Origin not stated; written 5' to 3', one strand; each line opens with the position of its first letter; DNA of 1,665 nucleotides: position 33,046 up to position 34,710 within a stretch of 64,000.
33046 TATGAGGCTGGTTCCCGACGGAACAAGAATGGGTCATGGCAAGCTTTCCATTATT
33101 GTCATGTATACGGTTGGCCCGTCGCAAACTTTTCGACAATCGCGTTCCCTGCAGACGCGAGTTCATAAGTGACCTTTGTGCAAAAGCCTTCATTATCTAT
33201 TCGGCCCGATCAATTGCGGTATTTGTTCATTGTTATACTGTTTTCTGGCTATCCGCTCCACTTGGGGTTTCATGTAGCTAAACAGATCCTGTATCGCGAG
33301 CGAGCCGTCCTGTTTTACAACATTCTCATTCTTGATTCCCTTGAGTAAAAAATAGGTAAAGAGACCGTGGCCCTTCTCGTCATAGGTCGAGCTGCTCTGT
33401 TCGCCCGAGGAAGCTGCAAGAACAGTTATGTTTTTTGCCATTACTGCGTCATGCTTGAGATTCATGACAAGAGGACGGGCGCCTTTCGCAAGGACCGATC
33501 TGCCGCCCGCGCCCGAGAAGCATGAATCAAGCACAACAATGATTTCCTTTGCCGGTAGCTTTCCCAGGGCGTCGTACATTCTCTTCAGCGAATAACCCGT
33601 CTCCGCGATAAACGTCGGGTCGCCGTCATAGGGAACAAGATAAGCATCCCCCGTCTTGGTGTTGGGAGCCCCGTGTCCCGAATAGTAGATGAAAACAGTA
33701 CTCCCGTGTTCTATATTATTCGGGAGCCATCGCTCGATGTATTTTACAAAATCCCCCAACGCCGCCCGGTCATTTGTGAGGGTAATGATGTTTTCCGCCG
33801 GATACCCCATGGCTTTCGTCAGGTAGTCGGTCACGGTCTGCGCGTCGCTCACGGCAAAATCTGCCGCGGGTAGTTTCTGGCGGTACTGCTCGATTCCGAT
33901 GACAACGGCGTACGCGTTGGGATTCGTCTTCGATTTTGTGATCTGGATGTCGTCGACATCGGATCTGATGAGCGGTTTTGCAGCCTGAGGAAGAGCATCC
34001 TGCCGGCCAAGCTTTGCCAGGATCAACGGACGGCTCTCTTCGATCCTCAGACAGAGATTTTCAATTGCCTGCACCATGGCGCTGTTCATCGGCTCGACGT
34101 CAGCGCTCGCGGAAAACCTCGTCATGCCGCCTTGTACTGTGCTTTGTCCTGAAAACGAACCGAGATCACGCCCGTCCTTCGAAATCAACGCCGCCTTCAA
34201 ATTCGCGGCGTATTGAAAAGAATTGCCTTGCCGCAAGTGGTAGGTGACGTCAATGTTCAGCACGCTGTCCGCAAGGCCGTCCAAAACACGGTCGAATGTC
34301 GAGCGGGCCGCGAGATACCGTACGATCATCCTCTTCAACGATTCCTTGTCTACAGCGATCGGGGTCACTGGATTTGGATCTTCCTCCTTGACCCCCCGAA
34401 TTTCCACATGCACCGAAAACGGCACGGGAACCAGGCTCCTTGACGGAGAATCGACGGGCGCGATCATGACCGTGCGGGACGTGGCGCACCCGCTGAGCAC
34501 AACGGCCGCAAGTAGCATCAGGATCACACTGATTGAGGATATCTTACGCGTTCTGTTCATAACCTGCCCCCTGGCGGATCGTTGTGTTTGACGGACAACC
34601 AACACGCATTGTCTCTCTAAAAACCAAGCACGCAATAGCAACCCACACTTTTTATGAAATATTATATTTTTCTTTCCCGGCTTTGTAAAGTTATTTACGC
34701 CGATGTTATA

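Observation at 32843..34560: Lipoprotein caspase (peptidase C14) with an unassigned N-terminal domain, translationally coupled to a 116-aa protein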

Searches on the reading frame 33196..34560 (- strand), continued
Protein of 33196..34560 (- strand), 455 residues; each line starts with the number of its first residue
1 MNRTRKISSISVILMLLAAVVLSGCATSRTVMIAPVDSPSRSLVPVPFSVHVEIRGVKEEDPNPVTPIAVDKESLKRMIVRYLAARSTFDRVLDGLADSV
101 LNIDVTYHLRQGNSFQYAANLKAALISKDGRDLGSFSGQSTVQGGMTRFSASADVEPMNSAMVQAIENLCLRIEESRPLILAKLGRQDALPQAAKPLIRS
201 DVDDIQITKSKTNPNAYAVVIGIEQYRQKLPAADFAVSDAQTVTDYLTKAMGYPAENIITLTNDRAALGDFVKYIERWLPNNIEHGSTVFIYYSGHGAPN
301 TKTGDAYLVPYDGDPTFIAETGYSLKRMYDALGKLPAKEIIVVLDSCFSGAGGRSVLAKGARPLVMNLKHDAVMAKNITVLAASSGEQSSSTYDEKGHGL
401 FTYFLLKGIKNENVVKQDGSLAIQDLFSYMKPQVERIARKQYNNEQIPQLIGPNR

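Call 56: find_encoding_contigs(protein=P0004, flank=3000, max_places=2)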
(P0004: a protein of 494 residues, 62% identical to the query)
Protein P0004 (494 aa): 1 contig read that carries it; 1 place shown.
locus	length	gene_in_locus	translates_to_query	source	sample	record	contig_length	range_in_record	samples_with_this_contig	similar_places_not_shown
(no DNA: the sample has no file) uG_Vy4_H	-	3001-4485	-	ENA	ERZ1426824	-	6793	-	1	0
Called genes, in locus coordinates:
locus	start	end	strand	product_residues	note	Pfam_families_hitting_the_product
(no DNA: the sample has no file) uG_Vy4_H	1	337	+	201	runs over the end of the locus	PF00535:Glycos_transf_2, PF10111:Glyco_tranf_2_2 (faint)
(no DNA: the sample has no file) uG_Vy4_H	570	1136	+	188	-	PF04893:Yip1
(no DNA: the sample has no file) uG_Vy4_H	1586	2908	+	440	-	PF00656:Peptidase_C14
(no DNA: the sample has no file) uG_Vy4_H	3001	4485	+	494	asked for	PF00656:Peptidase_C14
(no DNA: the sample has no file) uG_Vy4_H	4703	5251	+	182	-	PF07603:Lcl_C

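Call 57: find_encoding_contigs(protein=P0007, flank=3000, max_places=2)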
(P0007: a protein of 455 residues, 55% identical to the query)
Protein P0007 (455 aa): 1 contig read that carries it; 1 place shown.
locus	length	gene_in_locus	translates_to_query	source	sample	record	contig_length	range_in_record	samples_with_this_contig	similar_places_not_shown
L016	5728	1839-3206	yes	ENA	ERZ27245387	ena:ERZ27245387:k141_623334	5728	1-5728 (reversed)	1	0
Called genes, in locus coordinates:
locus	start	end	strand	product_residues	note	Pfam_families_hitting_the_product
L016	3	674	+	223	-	?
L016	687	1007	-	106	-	PF00107:ADH_zinc_N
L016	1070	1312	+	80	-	-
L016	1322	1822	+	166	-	PF01613:Flavin_Reduct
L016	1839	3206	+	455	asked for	PF00656:Peptidase_C14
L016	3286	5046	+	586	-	-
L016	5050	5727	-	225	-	?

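Call 62: fold_search(model_id=the predicted structure, library=pdb)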
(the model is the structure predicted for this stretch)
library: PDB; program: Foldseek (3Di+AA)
matches with E <= 10: 702; with E <= 0.001: 43
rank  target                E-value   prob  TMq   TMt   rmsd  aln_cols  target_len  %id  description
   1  7paw_B                8.6e-08  1.00  0.36  0.43   6.4       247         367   16  MALT1 in complex with compound 1 (released 2021-11-17)
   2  7a41_B                1.0e-07  1.00  0.35  0.43   5.6       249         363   14  MALT1 in complex with a NVS-MALT1 chemical probe (released 2020-12-02)
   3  3v4o_A                1.6e-07  1.00  0.36  0.64   6.5       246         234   17  Human MALT1 (caspase domain) in complex with an irreversible peptidic inhibitor (released 2012-03-14)
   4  4i1p_C                4.0e-07  1.00  0.37  0.43   5.7       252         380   17  Human MALT1 (caspase-IG3) in complex with activity based-probe (released 2014-07-09)
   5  7ak0_B                5.8e-07  1.00  0.35  0.43   4.6       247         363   15  Human MALT1(329-729) in complex with a chromane urea containing inhibitor (released 2020-12-09)
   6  3uo8_B                6.1e-07  1.00  0.38  0.46   5.9       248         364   16  Crystal structure of the MALT1 paracaspase (P1 form) (released 2011-12-21)
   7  8v4x_F                6.1e-07  1.00  0.37  0.46   7.7       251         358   16  Structure of MALT1 in complex with an allosteric inhibitor (released 2024-05-01)
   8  8v4x_D                6.5e-07  1.00  0.37  0.45   6.1       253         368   17  Structure of MALT1 in complex with an allosteric inhibitor (released 2024-05-01)
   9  6yn8                  6.9e-07  1.00  0.34  0.42   4.8       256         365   16  Human MALT1(334-719) in complex with a tetrazole containing compound (released 2020-06-24)
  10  8v4x_C                7.7e-07  1.00  0.35  0.44   6.9       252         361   18  Structure of MALT1 in complex with an allosteric inhibitor (released 2024-05-01)
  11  6h4a                  9.3e-07  1.00  0.34  0.42   4.6       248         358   16  Human MALT1(329-728) in complex with MLT-748 (released 2019-02-13)
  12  3v4l_A                9.8e-07  1.00  0.34  0.40   6.6       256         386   16  Mouse MALT1(caspase-IG3 domains) in complex with a irreversible peptidic inhibitor (released 2012-03-14)
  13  6yn9                  1.2e-06  1.00  0.34  0.42   4.7       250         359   17  MALT1(329-728) in complex with a sulfonamide containing compound (released 2020-06-24)
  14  7pav_A                1.2e-06  1.00  0.37  0.46   5.7       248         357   16  MALT1 in complex with compound 1 (released 2021-11-17)
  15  7pav_B                1.2e-06  1.00  0.34  0.41   6.3       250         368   17  MALT1 in complex with compound 1 (released 2021-11-17)
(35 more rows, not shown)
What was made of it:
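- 33196..33915 (-): Caspase (C14) protease domain, aa 216-455. His296 is at 33675..33673 and Cys347 at 33522..33520. Foldseek to the MALT1 paracaspase domain, E about 1e-7 (call 62).
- Closest known: MALT1 paracaspase / caspase-7. Same: The fold of the protease domain (Foldseek E about 1e-7 to MALT1 and 1.4e-4 to procaspase-7; call 62).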

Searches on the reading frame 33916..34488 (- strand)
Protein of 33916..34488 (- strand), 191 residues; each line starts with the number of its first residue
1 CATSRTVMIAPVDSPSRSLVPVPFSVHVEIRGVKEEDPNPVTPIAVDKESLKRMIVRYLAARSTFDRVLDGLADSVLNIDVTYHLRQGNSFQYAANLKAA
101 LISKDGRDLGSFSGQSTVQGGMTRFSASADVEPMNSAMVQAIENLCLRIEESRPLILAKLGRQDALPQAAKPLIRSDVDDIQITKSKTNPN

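Call 20: find_homologous_proteins(query=window:33916-34488:-, max_evalue=0.01)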
Query window:33916-34488:-: 124 candidates shared short words with the query, none scored E <= 0.01.
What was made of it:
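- Tried and rejected: Word-index protein search with the N-domain alone (call 20).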

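Call 40: search_protein_representatives(protein=window:33916-34488:-)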
Query: 191 residues. Proteins with E-value up to 0.001 (for the whole library): 21; up to 1e-10: 3; up to 1e-30: 3. The best 21 are listed.
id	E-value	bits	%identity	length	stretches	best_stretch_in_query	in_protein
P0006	4.9e-54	199.2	59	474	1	1-171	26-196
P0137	6.0e-41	156.6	52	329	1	1-152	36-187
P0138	4.5e-36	140.8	55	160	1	1-124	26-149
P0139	4.2e-10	56.2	35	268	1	9-186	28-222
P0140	1.2e-09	54.7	35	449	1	18-168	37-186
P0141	1.2e-09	54.7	34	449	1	5-167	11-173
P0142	2.8e-08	50.3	30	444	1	1-152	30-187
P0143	1.3e-07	48.1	28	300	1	4-159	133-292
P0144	1.9e-07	47.5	34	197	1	38-152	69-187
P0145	2.3e-07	47.3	39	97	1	81-151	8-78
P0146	1.5e-06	44.7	33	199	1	18-150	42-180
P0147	2.2e-06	44.1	36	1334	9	81-125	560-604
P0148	2.5e-06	43.9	33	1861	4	32-65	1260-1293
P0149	6.1e-06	42.7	27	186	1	7-157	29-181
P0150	7.0e-06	42.5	25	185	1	1-156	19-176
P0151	1.1e-05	41.8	27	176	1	1-151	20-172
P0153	1.8e-05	41.1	25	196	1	8-171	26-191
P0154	1.8e-05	41.1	27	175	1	14-159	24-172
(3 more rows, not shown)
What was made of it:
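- Tried and rejected: The exhaustive representative search (call 40) was used instead.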

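Call 42: search_protein_families(library=pfam, proteins=[P0139, P0140, P0142, P0143, P0146, P0149, P0150, P0151, P0153, P0154], max_evalue=0.1)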
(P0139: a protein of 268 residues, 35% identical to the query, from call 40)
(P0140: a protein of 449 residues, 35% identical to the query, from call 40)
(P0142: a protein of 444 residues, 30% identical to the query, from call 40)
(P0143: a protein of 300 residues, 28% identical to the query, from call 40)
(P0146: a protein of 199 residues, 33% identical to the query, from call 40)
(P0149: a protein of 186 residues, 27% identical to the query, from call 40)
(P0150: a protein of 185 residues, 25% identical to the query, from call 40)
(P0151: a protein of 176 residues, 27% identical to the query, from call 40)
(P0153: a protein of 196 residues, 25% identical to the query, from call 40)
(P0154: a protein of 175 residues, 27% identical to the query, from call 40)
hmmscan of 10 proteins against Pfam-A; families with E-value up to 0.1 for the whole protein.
P0139 (268 aa): 1 family
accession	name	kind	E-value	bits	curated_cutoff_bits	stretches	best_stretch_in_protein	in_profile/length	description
PF09898.14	DUF2125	-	0.017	15.1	24.2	1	36-70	30-65/319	Uncharacterized protein conserved in bacteria (DUF2125)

P0140 (449 aa): 1 family
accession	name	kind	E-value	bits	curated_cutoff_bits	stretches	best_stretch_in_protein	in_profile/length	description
PF00656.27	Peptidase_C14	-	1e-14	55.2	21.4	1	214-439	3-223/233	Caspase domain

P0142 (444 aa): 4 families
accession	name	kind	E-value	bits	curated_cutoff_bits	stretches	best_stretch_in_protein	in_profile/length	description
PF13646.12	HEAT_2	-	1.3e-09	38.7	27.7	2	211-275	3-61/88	HEAT repeats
PF13513.12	HEAT_EZ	-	5.4e-06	27.3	27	1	221-271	1-54/55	HEAT-like repeat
PF02985.28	HEAT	-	0.00018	21.9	23.5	0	210-229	3-22/31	HEAT repeat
PF20168.4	PDS5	-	0.028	12.6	27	1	216-287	293-365/1053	Sister chromatid cohesion protein PDS5 protein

P0143 (300 aa): 0 families

P0146 (199 aa): 0 families

P0149 (186 aa): 0 families

P0150 (185 aa): 0 families

P0151 (176 aa): 1 family
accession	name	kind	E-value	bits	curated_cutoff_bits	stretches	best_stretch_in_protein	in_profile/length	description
PF04390.17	LptE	-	0.088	13.9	23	0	68-169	19-117/118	Lipopolysaccharide-assembly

P0153 (196 aa): 0 families

P0154 (175 aa): 0 families
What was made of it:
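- On LptE / PqiC (DUF330) / PelC-like lipoprotein fold: A single remote stand-alone relative gives LptE at E 0.088, below threshold (call 42).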

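Call 43: predict_structure(alignment_id=A5)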
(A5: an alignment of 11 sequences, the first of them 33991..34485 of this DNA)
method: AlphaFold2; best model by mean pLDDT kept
length: 165 residues; sequences in the alignment: 11
mean_pLDDT: 90.7   pTM: 0.86
mean pLDDT of the five models: 90.7, 89.3, 89.0, 88.6, 88.5
residues with pLDDT >= 90: 109; 70-90: 50; 50-70: 6; < 50: 0
segments of 3 or more residues with pLDDT < 50: none
pLDDT, mean of each block of 10 residues (from residue 1): 83 87 94 88 91 95 92 95 90 97 94 95 83 95 95 90 64
secondary structure, 60 per line:
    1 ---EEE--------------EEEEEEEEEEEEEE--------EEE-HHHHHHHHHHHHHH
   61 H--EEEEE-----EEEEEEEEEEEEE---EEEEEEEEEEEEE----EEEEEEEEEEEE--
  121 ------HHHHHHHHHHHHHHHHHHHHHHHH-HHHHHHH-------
elements in order: E4-6 E21-34 E43-45 H47-61 E64-68 E74-86 E90-102 E107-118 H127-150 H152-158
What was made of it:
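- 34006..34485 (-): N-terminal domain (aa 26-185): alpha/beta fold like the LptE / PqiC (DUF330) / PelC / CsgG lipoproteins. AF2 model of aa 26-190: pLDDT 90.7, pTM 0.86 (call 43).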
